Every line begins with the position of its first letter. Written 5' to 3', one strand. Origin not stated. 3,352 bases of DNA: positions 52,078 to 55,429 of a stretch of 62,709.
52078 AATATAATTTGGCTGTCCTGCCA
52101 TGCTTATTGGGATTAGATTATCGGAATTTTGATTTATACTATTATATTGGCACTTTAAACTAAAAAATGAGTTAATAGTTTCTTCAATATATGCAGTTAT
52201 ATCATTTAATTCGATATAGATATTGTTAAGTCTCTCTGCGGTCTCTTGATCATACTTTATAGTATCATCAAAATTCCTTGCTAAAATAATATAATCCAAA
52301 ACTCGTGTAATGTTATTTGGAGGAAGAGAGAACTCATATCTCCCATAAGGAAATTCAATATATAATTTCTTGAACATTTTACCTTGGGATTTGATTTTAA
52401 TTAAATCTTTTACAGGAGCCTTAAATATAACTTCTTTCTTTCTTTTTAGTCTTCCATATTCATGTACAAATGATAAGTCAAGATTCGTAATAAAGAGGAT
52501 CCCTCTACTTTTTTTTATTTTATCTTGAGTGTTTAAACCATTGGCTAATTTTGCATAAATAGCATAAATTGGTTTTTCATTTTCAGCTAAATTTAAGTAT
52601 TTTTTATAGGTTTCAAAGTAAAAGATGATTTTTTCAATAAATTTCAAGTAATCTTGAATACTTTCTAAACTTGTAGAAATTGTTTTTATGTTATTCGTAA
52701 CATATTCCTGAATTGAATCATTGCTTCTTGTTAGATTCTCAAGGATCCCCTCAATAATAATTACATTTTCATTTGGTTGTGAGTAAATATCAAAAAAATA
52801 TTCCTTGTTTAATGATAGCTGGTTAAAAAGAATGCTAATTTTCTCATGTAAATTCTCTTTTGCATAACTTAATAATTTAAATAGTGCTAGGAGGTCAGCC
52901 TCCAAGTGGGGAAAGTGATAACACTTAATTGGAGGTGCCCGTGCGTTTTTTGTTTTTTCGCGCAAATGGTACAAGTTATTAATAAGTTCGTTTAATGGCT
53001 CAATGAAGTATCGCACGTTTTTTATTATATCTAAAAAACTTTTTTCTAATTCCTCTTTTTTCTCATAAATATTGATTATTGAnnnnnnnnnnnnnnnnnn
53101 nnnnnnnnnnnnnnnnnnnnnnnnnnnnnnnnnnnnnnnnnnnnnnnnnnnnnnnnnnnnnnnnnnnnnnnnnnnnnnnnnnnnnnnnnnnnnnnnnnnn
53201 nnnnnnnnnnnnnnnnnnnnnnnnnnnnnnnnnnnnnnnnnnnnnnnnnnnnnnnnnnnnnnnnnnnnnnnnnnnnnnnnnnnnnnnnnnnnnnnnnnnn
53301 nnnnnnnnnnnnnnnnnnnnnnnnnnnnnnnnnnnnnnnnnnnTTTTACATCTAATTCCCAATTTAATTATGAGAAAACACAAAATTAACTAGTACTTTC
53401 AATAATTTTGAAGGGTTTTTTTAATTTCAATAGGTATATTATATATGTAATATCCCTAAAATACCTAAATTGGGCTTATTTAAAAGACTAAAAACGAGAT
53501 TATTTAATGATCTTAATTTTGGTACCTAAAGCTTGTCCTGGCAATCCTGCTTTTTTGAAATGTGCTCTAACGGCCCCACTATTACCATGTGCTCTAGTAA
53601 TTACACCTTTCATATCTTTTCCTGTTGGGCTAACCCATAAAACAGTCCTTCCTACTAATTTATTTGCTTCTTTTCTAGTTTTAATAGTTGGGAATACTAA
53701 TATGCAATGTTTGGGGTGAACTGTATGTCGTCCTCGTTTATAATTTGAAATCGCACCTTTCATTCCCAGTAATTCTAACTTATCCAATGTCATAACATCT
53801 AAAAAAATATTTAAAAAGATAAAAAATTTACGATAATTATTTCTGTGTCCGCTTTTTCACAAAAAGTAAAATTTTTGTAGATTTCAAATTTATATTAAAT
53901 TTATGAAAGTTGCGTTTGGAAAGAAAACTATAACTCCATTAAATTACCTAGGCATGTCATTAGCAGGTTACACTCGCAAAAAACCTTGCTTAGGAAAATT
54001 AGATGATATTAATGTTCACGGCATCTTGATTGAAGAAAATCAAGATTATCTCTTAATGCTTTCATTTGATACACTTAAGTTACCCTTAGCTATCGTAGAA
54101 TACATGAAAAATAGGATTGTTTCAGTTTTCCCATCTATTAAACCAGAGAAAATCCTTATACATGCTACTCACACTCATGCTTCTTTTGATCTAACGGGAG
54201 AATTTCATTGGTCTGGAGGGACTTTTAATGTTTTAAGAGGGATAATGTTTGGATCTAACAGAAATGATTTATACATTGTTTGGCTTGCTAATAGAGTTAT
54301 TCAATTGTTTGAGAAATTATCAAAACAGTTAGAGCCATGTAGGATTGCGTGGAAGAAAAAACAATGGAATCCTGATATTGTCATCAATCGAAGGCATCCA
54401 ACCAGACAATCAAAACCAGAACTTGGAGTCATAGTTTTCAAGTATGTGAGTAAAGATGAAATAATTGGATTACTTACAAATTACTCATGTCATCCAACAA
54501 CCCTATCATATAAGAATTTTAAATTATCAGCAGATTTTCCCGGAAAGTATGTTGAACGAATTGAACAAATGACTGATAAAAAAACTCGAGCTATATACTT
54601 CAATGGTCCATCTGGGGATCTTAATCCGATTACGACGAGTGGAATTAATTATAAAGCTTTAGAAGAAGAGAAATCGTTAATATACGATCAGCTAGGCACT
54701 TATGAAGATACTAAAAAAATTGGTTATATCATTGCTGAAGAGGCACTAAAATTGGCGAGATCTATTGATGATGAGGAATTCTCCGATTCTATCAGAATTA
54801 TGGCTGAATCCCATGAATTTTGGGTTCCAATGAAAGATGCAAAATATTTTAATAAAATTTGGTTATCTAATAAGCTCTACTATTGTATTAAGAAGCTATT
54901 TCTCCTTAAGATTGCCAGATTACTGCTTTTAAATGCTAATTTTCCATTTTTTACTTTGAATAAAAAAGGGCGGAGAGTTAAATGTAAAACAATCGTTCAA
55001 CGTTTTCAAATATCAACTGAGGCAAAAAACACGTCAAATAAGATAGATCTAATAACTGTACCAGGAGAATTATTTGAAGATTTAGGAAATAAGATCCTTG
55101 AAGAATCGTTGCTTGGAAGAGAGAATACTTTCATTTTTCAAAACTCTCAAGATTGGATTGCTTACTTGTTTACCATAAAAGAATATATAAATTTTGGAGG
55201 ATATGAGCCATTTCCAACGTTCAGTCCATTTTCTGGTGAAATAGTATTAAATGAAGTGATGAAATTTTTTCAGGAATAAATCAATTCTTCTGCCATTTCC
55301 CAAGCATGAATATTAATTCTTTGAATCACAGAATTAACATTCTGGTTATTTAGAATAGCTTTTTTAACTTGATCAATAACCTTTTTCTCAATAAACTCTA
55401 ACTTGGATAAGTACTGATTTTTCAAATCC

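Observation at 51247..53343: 698-aa protein with a eukaryote-style adaptor architecture next to an ESCRT-III gene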

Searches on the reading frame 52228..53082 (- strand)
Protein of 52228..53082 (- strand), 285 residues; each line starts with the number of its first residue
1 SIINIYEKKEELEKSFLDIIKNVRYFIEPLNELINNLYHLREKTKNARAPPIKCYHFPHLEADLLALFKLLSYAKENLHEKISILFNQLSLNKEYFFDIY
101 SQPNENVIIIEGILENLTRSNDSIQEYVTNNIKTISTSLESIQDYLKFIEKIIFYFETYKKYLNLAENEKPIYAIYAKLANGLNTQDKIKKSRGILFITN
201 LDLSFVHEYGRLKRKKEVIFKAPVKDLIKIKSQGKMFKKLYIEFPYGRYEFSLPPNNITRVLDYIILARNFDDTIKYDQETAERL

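Call 77: search_solved_structures(query=A10, max_evalue=10, show_alignments=2)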
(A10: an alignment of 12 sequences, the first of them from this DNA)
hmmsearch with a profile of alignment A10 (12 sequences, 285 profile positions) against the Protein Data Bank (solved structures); distinct sequences matched with E-value up to 10: 17.
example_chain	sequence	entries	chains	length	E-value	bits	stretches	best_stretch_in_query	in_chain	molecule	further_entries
5zuv_A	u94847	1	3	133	0.0096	18.3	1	69-151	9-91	Spike glycoprotein,Spike glycoprotein,inhibitor EK1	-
5yl9_A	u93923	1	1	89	0.022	17.1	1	69-149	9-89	Spike glycoprotein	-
6eup_A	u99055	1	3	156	0.076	15.3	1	62-143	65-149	Adhesin A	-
6eun_A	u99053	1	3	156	0.076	15.3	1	62-143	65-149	Adhesin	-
1aq5_A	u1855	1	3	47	0.092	15.1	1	119-151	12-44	CARTILAGE MATRIX PROTEIN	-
9cuy_c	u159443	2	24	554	0.21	13.9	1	82-149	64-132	Short tail fiber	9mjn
9cfs_A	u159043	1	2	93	0.4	13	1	54-132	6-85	Long regulatory protein rop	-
8x7x_C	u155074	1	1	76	0.41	12.9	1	86-149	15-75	HR1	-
3p8c_E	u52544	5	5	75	0.55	12.5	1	101-151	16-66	Probable protein BRICK1 | Protein BRICK1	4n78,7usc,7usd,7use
8ek4_A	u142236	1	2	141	0.59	12.4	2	63-142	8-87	Ice-binding protein TIP-99a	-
8x7z_A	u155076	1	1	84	0.63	12.3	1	78-147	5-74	HR1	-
6ekk_A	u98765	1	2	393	1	11.6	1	98-176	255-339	DENN domain-containing protein 1A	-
6tik_C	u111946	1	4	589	1.1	11.5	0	58-151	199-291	Capsid protein,Putative adhesin/invasin,Capsid protein,Factor H-binding protein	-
4tql_A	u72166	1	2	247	1.8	10.8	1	32-147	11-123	Three helix bundle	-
9ofo_A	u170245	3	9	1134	2.9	10.1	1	72-147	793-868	Surface glycoprotein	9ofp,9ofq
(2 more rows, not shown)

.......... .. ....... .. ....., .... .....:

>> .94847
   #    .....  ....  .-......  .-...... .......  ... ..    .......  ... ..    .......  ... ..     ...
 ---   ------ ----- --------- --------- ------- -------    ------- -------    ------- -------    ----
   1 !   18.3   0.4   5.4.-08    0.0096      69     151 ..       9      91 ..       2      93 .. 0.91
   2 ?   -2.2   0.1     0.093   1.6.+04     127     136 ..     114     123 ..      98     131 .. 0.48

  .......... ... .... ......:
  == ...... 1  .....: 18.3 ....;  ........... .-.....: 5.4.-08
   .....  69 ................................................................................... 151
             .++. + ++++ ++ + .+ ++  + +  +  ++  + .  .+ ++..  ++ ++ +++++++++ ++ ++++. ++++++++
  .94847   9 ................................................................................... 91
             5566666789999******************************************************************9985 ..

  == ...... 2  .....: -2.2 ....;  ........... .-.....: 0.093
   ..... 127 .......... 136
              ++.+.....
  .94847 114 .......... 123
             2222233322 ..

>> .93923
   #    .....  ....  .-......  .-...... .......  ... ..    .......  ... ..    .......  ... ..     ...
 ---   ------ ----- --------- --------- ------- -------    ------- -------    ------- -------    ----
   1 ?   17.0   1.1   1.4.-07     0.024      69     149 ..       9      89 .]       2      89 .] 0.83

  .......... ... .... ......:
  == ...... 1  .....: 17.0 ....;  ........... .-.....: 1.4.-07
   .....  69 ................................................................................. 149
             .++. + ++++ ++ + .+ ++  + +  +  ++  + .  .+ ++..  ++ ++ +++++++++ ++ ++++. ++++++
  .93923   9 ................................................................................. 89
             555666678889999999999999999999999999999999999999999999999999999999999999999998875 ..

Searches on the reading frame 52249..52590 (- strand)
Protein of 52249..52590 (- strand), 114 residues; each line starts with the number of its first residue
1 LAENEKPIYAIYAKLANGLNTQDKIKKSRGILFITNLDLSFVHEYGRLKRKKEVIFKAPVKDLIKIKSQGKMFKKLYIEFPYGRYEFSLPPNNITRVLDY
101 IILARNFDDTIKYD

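Call 37: search_solved_structures(query=A4, max_evalue=10, show_alignments=2)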
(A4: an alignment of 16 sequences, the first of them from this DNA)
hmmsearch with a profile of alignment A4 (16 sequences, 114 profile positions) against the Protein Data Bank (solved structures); distinct sequences matched with E-value up to 10: 0.
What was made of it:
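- Tried and rejected: The PH region gave no hits (call 37).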

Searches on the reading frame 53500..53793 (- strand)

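Call 3: search_protein_families(library=pfam, proteins=[window:53500-53793:-], max_evalue=1)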
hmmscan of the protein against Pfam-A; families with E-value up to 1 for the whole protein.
window:53500-53793:- (97 aa): 5 families
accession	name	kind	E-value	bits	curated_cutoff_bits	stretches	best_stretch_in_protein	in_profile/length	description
PF01247.24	Ribosomal_L35Ae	-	1.6e-17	63.9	27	1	11-95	3-94/95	Ribosomal protein L35Ae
PF01782.24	RimM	-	2.1e-05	25.1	23.5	1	11-52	38-79/84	RimM N-terminal domain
PF02401.23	LYTB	-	0.078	12.7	24.5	1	10-83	12-80/267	LytB protein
PF14505.12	DUF4438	-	0.095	12.8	24.9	1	46-95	60-109/135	Domain of unknown function (DUF4438), N-terminal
PF25742.1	Phage_Gene33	-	0.26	12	27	1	38-66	31-58/100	Phage Gene 33 protein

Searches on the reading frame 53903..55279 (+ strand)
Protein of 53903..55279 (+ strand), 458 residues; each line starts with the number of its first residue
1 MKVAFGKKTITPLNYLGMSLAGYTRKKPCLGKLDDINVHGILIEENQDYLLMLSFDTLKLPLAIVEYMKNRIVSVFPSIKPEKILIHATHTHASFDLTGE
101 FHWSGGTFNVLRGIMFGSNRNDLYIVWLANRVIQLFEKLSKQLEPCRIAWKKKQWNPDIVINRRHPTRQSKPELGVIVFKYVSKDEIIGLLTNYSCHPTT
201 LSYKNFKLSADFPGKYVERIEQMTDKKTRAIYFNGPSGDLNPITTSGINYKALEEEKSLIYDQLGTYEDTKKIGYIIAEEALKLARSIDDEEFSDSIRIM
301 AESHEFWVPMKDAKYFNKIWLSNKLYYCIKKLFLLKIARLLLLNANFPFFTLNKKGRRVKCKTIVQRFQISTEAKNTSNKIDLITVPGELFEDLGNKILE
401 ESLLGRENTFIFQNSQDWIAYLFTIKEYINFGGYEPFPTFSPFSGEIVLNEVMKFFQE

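Call 3: search_protein_families(library=pfam, proteins=[window:53903-55279:+], max_evalue=1)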
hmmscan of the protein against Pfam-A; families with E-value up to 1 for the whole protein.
window:53903-55279:+ (458 aa): 1 family
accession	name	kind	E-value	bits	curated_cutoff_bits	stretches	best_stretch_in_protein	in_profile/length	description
PF04734.18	Ceramidase_alk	-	0.00034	19.8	32.1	1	170-289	176-312/509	Neutral/alkaline non-lysosomal ceramidase, N-terminal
